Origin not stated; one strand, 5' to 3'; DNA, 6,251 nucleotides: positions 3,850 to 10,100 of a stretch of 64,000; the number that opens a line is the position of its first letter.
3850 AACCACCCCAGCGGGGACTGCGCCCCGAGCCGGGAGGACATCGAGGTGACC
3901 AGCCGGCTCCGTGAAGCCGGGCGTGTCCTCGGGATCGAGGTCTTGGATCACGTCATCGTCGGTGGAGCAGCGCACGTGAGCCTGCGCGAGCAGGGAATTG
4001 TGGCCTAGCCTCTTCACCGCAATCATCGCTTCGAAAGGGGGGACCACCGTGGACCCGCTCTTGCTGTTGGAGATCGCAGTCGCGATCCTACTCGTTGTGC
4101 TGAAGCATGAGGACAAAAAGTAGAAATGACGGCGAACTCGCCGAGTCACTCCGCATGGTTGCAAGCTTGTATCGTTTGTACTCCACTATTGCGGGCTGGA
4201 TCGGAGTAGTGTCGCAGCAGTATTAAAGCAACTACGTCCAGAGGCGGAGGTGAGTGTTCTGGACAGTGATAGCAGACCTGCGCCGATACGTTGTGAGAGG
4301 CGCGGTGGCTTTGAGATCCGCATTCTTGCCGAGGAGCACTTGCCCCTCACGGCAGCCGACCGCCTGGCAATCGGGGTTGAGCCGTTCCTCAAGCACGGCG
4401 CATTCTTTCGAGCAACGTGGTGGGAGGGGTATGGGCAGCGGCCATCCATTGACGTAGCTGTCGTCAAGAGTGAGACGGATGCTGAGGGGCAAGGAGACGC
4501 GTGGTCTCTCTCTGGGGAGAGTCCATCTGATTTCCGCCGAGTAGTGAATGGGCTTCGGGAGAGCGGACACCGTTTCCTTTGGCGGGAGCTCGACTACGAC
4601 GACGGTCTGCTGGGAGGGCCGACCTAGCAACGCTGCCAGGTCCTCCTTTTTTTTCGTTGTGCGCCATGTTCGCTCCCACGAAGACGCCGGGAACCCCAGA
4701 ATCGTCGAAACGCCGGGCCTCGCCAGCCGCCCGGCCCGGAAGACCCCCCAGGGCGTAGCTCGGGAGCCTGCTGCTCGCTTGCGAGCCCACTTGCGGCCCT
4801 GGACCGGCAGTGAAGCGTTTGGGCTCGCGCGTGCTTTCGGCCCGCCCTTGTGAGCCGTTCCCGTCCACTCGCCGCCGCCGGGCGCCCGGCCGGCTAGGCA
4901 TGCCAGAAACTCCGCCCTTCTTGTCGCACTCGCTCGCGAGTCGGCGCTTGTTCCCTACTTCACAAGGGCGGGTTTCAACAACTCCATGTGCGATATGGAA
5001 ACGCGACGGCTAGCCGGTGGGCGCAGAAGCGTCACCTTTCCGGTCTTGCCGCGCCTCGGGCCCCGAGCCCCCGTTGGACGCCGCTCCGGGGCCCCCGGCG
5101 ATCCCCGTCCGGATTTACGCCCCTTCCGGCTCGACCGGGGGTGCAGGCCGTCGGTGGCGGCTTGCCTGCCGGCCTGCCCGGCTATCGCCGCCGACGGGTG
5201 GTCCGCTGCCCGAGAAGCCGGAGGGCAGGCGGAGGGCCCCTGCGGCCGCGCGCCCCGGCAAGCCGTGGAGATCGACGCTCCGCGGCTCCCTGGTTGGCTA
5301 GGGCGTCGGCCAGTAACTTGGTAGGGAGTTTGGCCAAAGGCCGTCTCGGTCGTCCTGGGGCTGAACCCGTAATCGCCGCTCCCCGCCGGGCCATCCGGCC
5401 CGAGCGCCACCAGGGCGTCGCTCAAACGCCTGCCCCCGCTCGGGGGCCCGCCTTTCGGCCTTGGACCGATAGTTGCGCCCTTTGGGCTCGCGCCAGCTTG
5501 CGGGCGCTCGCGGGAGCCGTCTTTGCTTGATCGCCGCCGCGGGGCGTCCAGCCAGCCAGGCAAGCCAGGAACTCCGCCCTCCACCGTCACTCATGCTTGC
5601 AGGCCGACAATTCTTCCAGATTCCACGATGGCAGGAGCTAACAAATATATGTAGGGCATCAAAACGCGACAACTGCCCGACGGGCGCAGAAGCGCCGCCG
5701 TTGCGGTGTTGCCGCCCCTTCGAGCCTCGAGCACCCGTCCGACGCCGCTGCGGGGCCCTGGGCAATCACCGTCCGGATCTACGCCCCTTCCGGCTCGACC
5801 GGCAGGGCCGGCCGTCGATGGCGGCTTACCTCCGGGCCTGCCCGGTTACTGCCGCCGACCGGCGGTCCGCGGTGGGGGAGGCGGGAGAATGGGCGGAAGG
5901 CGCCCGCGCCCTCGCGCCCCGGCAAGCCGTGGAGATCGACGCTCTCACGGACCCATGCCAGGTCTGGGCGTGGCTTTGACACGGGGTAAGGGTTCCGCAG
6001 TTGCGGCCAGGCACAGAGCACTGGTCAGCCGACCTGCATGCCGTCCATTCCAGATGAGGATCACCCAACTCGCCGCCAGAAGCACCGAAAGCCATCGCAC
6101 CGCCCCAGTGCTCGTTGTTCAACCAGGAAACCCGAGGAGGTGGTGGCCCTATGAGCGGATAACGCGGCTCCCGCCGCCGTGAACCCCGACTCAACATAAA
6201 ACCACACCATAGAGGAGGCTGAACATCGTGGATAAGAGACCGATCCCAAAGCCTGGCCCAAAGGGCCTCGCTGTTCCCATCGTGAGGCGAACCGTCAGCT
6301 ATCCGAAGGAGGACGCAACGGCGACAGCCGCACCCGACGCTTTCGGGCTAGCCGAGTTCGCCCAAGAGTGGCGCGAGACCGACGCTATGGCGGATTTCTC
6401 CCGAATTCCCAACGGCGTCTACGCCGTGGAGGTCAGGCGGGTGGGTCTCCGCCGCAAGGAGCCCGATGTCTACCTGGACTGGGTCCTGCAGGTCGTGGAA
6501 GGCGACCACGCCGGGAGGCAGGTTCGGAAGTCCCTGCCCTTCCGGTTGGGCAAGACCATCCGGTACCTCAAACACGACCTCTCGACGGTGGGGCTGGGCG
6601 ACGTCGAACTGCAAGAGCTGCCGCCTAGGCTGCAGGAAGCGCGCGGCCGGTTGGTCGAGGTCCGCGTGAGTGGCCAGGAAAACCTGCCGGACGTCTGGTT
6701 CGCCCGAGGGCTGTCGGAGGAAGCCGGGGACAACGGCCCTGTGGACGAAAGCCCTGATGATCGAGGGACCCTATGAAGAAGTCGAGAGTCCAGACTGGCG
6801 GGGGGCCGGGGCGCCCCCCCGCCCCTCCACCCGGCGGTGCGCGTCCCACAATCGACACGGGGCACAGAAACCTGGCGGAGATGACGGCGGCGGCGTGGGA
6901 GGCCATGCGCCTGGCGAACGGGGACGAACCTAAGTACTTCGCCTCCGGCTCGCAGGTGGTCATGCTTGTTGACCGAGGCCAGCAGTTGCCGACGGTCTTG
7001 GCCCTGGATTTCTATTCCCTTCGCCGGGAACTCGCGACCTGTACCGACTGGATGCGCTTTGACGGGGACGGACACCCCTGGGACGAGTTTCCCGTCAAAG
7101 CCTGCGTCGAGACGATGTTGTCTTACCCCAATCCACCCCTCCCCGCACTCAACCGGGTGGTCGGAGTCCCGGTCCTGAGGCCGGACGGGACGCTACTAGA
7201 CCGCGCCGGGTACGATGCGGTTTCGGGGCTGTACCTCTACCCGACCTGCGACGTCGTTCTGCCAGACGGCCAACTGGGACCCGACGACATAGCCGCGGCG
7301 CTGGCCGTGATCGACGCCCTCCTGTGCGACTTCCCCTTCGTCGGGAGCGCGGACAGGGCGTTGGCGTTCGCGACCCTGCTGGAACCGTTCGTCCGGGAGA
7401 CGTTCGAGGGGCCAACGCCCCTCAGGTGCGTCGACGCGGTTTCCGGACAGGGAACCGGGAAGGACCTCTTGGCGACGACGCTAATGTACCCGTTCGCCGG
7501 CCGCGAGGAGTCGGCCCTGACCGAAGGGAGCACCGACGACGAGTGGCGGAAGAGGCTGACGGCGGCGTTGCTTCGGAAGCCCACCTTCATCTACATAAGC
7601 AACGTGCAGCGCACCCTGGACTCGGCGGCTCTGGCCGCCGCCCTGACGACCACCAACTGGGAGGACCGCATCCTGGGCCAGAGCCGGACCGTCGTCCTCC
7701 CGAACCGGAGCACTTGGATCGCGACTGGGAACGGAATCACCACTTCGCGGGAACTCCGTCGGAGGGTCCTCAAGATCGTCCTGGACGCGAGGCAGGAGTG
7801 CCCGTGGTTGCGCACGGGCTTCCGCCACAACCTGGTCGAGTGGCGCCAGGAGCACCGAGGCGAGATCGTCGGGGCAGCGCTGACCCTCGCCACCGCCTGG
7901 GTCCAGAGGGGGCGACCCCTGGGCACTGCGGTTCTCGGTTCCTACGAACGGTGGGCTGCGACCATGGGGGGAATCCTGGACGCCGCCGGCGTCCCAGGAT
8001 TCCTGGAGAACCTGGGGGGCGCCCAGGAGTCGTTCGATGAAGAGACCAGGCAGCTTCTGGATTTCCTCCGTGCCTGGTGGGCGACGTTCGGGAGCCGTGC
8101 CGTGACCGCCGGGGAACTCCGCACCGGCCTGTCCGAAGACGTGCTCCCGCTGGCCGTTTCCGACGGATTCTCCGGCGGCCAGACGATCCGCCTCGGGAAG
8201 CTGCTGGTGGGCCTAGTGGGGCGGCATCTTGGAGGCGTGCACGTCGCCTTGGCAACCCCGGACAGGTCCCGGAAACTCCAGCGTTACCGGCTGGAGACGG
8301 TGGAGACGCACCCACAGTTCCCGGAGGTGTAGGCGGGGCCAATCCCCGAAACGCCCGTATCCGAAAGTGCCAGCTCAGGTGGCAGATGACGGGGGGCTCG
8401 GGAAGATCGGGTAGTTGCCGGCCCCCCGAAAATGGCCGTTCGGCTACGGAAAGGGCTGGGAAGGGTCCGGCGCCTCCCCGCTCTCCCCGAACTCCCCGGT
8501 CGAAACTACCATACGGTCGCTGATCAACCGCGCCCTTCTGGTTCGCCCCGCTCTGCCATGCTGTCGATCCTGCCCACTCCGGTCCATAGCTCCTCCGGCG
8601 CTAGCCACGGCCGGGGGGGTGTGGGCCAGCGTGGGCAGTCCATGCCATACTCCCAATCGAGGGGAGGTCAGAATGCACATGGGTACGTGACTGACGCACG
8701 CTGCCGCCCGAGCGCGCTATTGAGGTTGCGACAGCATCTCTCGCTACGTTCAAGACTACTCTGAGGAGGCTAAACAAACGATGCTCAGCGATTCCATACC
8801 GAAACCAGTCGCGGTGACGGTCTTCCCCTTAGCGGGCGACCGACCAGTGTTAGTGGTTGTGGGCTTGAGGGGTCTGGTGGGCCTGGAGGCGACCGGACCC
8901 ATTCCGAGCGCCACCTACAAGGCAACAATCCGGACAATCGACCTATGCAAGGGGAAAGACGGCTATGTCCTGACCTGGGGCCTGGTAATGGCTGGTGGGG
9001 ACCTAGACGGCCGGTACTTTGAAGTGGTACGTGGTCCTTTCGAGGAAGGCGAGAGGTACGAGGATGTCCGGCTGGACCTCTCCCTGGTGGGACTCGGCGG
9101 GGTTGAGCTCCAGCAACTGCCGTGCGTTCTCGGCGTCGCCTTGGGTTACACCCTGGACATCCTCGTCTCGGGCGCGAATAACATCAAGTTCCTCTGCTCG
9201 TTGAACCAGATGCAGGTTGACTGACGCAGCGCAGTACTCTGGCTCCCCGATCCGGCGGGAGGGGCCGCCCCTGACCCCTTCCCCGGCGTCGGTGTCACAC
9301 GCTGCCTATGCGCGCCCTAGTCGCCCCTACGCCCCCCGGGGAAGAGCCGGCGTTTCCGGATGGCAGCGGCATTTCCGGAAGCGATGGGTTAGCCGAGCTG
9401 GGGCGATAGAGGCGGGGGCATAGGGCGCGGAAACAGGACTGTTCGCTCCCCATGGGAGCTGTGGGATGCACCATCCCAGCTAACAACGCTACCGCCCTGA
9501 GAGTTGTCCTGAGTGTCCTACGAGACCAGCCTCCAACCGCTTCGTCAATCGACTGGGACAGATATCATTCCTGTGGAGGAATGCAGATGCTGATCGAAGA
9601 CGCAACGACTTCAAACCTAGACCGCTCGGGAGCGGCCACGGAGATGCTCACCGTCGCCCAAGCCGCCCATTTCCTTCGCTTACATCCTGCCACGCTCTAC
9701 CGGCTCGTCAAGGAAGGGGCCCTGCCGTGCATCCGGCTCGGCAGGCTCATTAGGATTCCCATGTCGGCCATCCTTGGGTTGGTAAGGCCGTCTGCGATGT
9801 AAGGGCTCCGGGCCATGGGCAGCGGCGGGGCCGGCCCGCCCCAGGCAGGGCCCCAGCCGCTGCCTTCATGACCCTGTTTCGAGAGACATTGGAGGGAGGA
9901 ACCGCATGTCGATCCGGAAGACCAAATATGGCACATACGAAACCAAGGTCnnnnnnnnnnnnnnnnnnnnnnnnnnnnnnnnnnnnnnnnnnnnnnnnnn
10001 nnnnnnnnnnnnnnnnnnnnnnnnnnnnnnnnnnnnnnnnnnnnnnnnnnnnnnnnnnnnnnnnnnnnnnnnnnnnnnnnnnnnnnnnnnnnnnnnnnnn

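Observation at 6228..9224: Paralogous small proteins with near-identical leaders flank a 519-aa unknown protein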

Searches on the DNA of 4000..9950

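Call 57: search_rna_families(source=window, start=4000, end=9950, threshold=evalue, max_evalue=1)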
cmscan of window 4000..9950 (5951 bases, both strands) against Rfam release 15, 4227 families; matches with E-value up to 1: 1.
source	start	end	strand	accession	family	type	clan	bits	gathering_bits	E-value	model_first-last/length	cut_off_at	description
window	6036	6070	+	RF02359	MS2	Cis-reg;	-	20.1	40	0.23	1-36/36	no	Bacteriophage MS2 operator hairpin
